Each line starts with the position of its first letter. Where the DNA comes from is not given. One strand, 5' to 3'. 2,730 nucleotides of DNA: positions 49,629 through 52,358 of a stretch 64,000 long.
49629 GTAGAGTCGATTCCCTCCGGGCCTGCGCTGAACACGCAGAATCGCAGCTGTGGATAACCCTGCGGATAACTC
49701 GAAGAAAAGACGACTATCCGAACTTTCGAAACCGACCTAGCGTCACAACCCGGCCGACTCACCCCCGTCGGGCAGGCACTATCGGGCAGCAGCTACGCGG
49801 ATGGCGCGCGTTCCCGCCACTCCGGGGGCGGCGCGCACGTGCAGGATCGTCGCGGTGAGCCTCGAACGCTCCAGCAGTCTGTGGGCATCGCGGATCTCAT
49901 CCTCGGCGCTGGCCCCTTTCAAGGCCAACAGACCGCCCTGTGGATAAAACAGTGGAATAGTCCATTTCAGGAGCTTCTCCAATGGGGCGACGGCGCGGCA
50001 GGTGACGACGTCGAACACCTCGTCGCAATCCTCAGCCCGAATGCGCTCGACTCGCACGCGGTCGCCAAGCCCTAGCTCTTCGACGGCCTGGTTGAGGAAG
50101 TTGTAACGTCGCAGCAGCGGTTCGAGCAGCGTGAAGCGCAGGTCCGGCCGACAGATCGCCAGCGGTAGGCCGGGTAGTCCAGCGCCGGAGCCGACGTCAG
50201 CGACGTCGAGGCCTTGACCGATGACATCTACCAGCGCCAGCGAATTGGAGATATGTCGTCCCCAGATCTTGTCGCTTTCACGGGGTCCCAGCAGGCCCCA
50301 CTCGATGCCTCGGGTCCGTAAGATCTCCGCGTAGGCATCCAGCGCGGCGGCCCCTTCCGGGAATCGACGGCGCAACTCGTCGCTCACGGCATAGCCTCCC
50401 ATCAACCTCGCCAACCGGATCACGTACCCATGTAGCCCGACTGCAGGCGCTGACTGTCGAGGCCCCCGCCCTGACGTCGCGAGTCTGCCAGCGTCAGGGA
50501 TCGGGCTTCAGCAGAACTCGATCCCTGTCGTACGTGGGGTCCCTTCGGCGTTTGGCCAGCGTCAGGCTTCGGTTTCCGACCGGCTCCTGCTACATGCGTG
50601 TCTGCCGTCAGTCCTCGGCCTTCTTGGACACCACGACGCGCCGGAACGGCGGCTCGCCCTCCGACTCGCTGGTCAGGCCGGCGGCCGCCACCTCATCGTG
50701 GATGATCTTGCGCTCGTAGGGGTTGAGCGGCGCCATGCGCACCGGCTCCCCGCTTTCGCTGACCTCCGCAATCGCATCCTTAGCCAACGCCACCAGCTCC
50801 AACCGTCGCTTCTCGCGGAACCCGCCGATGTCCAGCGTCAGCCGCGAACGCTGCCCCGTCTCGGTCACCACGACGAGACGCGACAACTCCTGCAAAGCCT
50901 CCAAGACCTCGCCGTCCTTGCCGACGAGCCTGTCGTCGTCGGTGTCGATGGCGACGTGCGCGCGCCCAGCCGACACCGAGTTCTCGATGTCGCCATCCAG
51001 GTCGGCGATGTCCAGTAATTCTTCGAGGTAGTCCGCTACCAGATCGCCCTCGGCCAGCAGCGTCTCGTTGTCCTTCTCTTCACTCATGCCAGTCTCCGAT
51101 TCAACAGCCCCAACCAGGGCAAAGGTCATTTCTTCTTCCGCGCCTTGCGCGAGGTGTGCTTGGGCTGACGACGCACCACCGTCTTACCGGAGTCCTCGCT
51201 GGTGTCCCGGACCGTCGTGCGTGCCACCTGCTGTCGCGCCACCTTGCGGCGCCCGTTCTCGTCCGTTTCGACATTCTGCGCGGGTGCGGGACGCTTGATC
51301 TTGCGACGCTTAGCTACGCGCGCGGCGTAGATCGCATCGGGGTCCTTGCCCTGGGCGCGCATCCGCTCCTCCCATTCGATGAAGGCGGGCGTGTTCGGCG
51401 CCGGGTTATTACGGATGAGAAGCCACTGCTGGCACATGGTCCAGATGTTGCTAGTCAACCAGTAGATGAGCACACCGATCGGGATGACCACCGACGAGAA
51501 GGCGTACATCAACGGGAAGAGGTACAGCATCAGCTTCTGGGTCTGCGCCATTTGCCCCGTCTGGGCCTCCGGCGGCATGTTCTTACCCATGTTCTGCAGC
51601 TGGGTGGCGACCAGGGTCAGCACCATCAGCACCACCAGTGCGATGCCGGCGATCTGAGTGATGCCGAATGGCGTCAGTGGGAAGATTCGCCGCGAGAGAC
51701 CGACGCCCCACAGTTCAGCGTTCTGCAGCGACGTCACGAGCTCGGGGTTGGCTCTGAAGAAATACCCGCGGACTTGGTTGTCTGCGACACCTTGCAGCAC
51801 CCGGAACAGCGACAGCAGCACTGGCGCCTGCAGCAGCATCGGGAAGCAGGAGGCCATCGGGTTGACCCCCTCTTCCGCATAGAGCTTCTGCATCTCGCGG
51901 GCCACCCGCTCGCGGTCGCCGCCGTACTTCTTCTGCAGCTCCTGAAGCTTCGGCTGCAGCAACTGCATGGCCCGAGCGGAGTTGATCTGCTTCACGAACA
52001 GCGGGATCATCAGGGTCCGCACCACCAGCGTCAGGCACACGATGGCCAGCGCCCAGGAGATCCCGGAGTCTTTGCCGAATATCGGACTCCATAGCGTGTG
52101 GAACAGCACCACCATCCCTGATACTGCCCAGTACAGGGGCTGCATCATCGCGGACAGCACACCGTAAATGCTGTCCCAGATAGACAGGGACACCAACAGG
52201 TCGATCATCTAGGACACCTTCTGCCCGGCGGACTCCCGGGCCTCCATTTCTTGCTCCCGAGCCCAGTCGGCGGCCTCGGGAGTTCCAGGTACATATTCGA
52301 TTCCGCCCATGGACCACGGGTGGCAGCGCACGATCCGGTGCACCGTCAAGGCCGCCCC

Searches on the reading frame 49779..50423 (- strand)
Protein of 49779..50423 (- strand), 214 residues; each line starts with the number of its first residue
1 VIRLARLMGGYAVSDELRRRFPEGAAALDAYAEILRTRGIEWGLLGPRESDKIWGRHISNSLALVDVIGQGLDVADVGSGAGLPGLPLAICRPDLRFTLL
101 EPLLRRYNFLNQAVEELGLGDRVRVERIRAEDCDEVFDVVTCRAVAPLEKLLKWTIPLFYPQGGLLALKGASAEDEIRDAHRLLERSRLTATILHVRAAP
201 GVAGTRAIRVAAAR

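Call 93: search_protein_families(library=pfam, proteins=[window:49779-50423:-], max_evalue=0.001)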
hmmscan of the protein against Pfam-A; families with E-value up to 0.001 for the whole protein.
window:49779-50423:- (214 aa): 1 family
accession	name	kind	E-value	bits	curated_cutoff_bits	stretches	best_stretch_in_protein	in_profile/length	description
PF02527.21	GidB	-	1.7e-45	155.1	27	1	27-188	4-167/184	rRNA small subunit methyltransferase G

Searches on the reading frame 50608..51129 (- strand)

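Call 93: search_protein_families(library=pfam, proteins=[window:50608-51129:-], max_evalue=0.001)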
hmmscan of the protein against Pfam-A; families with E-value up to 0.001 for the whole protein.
window:50608-51129:- (173 aa): 2 families
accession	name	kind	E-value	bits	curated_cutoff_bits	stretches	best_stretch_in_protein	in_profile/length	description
PF01424.28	R3H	-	3.3e-18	65.9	26.8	1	111-169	2-60/60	R3H domain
PF13083.13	KH_KhpA-B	-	1.7e-05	25.1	32.1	1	29-98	2-72/73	KhpA/KhpB, KH domain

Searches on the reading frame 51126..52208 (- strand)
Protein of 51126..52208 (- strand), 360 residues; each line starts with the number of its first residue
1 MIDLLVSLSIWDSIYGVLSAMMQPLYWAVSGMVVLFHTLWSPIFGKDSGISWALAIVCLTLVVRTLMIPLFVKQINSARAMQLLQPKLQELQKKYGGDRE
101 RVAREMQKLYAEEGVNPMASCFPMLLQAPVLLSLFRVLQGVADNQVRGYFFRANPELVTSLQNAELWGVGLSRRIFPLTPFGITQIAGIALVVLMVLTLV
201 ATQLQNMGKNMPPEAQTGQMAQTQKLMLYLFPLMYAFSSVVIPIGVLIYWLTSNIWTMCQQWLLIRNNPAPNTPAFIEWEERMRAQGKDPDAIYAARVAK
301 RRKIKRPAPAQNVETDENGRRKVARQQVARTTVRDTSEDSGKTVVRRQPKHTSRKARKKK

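Call 93: search_protein_families(library=pfam, proteins=[window:51126-52208:-], max_evalue=0.001)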
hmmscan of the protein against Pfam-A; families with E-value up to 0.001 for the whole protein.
window:51126-52208:- (360 aa): 1 family
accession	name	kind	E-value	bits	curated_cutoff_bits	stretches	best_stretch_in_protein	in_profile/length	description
PF02096.25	60KD_IMP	-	3.8e-51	173.8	35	1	52-265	1-162/163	60Kd inner membrane protein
